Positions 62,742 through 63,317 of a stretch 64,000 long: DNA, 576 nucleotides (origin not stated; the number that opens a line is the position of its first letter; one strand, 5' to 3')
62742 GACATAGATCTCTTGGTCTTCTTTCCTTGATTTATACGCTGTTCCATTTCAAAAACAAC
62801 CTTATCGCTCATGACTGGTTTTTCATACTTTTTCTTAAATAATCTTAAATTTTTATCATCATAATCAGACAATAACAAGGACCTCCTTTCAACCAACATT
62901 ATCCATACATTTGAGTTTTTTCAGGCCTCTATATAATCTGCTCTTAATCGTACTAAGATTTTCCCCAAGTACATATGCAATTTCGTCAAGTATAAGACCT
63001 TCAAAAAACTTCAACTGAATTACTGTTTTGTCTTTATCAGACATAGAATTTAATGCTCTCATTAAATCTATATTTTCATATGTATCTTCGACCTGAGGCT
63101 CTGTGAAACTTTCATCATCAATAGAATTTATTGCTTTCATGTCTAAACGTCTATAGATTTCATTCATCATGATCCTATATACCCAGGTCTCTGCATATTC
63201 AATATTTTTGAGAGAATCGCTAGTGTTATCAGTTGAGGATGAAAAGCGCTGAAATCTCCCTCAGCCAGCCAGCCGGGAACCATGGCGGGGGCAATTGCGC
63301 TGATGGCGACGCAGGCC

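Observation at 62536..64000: Low-GC patchwork at the window edge: 5'-truncated sigma-70-family gene plus small membrane anti-sigma-like ORF plus Xis-like HTH ORF, likely a decayed mobile or horizontally acquired element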

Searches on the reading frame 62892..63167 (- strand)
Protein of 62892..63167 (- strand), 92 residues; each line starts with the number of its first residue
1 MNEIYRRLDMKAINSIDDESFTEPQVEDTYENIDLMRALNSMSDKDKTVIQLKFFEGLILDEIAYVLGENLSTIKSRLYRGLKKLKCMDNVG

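Call 17: find_encoding_contigs(protein=window:62892-63167:-, flank=10000, max_places=10)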
Protein window:62892-63167:- (92 aa): 20 contigs read that carry it; 10 places shown.
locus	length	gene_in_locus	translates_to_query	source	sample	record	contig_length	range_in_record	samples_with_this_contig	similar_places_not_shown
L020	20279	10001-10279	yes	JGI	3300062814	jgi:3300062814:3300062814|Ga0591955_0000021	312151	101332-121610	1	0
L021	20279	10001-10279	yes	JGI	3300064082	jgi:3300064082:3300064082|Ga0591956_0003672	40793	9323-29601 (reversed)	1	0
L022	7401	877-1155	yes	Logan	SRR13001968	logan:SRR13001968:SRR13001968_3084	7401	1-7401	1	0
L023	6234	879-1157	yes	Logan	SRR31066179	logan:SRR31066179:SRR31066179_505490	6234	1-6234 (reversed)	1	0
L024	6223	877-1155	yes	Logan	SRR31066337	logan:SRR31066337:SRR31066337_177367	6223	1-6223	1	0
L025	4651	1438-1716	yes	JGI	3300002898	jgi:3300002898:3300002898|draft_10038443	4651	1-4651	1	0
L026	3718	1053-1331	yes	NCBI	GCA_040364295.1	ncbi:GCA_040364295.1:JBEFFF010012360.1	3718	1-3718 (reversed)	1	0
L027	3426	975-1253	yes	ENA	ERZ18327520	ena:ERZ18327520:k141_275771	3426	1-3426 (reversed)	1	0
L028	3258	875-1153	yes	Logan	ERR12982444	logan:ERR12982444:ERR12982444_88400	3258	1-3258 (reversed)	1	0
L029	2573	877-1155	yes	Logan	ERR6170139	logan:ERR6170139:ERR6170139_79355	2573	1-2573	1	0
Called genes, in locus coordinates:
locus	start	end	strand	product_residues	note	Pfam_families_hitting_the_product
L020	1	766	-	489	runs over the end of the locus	PF11794:HpaB_N, PF03241:HpaB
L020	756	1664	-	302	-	PF02775:TPP_enzyme_C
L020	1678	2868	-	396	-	PF01855:POR_N, PF02780:Transketolase_C, PF17147:PFOR_II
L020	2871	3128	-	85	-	PF00037:Fer4 (weak), PF12797:Fer4_2 (weak), PF12837:Fer4_6, PF13237:Fer4_10, PF14697:Fer4_21, PF12838:Fer4_7, PF13187:Fer4_9 (weak), PF00037:Fer4, +4 more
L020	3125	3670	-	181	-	PF01558:POR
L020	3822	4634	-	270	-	PF25213:HVO_A0261_N (weak), PF09339:HTH_IclR, PF12802:MarR_2, PF01978:TrmB (weak), PF01614:IclR_C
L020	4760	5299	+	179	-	PF01047:MarR (weak)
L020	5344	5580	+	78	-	-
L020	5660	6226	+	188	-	PF13187:Fer4_9 (faint), PF13484:Fer4_16, PF00037:Fer4 (faint)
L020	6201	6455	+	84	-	PF13646:HEAT_2, PF03130:HEAT_PBS (faint), PF02985:HEAT (weak)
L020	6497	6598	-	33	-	PF02803:Thiolase_C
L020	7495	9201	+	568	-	PF02463:SMC_N (faint), PF00005:ABC_tran, PF00931:NB-ARC (faint), PF01926:MMR_HSR1 (faint), PF02492:cobW (faint), PF13173:AAA_14 (faint), PF12848:ABC_tran_Xtn, PF00005:ABC_tran, +5 more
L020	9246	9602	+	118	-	-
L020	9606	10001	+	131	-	-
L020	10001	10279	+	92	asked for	PF07638:Sigma70_ECF (weak), PF08281:Sigma70_r4_2, PF04545:Sigma70_r4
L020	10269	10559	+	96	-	-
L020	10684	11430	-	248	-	PF00106:adh_short, PF08659:KR, PF23441:SDR (weak), PF13561:adh_short_C2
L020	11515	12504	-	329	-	PF00389:2-Hacid_dh, PF02826:2-Hacid_dh_C, PF03446:NAD_binding_2 (weak)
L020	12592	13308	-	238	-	PF19700:DUF6198, PF02588:YitT_membrane (faint)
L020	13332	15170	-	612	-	PF01541:GIY-YIG, PF27096:UvrC_M, PF02151:UVR, PF22920:UvrC_RNaseH, PF08459:UvrC_RNaseH_dom, PF14520:HHH_5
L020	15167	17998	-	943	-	PF00005:ABC_tran (faint), PF02463:SMC_N (faint), PF03193:RsgA_GTPase (faint), PF13191:AAA_16 (faint), PF13238:AAA_18 (faint), PF13401:AAA_22 (faint), PF17760:UvrA_inter, PF17755:UvrA_DNA-bind, +3 more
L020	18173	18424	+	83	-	PF07561:DUF1540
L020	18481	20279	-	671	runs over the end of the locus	PF00270:DEAD (faint), PF04851:ResIII, PF17757:UvrB_inter, PF27431:UvrB_3rd, PF00271:Helicase_C, PF12344:UvrB, PF02151:UVR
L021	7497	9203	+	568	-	PF02463:SMC_N (faint), PF00005:ABC_tran, PF00006:ATP-synt_ab (faint), PF00931:NB-ARC (faint), PF01926:MMR_HSR1 (faint), PF02492:cobW (faint), PF12848:ABC_tran_Xtn, PF00005:ABC_tran, +6 more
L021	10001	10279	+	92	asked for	PF07638:Sigma70_ECF (weak), PF08281:Sigma70_r4_2, PF04545:Sigma70_r4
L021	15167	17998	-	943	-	PF00005:ABC_tran (faint), PF02463:SMC_N (faint), PF03193:RsgA_GTPase (faint), PF13191:AAA_16 (faint), PF13238:AAA_18 (faint), PF13401:AAA_22 (faint), PF17760:UvrA_inter, PF17755:UvrA_DNA-bind, +3 more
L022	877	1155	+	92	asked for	PF07638:Sigma70_ECF (weak), PF08281:Sigma70_r4_2, PF04545:Sigma70_r4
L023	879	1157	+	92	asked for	PF07638:Sigma70_ECF (weak), PF08281:Sigma70_r4_2, PF04545:Sigma70_r4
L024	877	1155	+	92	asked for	PF07638:Sigma70_ECF (weak), PF08281:Sigma70_r4_2, PF04545:Sigma70_r4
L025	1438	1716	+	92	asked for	PF07638:Sigma70_ECF (weak), PF08281:Sigma70_r4_2, PF04545:Sigma70_r4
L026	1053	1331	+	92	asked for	PF07638:Sigma70_ECF (weak), PF08281:Sigma70_r4_2, PF04545:Sigma70_r4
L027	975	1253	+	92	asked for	PF07638:Sigma70_ECF (weak), PF08281:Sigma70_r4_2, PF04545:Sigma70_r4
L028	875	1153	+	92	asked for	PF07638:Sigma70_ECF (weak), PF08281:Sigma70_r4_2, PF04545:Sigma70_r4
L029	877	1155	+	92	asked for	PF07638:Sigma70_ECF (weak), PF08281:Sigma70_r4_2, PF04545:Sigma70_r4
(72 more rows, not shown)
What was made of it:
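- On ARE ABC-F ribosomal protection protein (neighbouring gene): Precomputed PF00005 x2 plus PF12848 (call 17).
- Several short-read contigs break ~78 nt inside the ABC-F 3' end (call 17).
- Tried and rejected: The 92-aa version worked (call 17).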
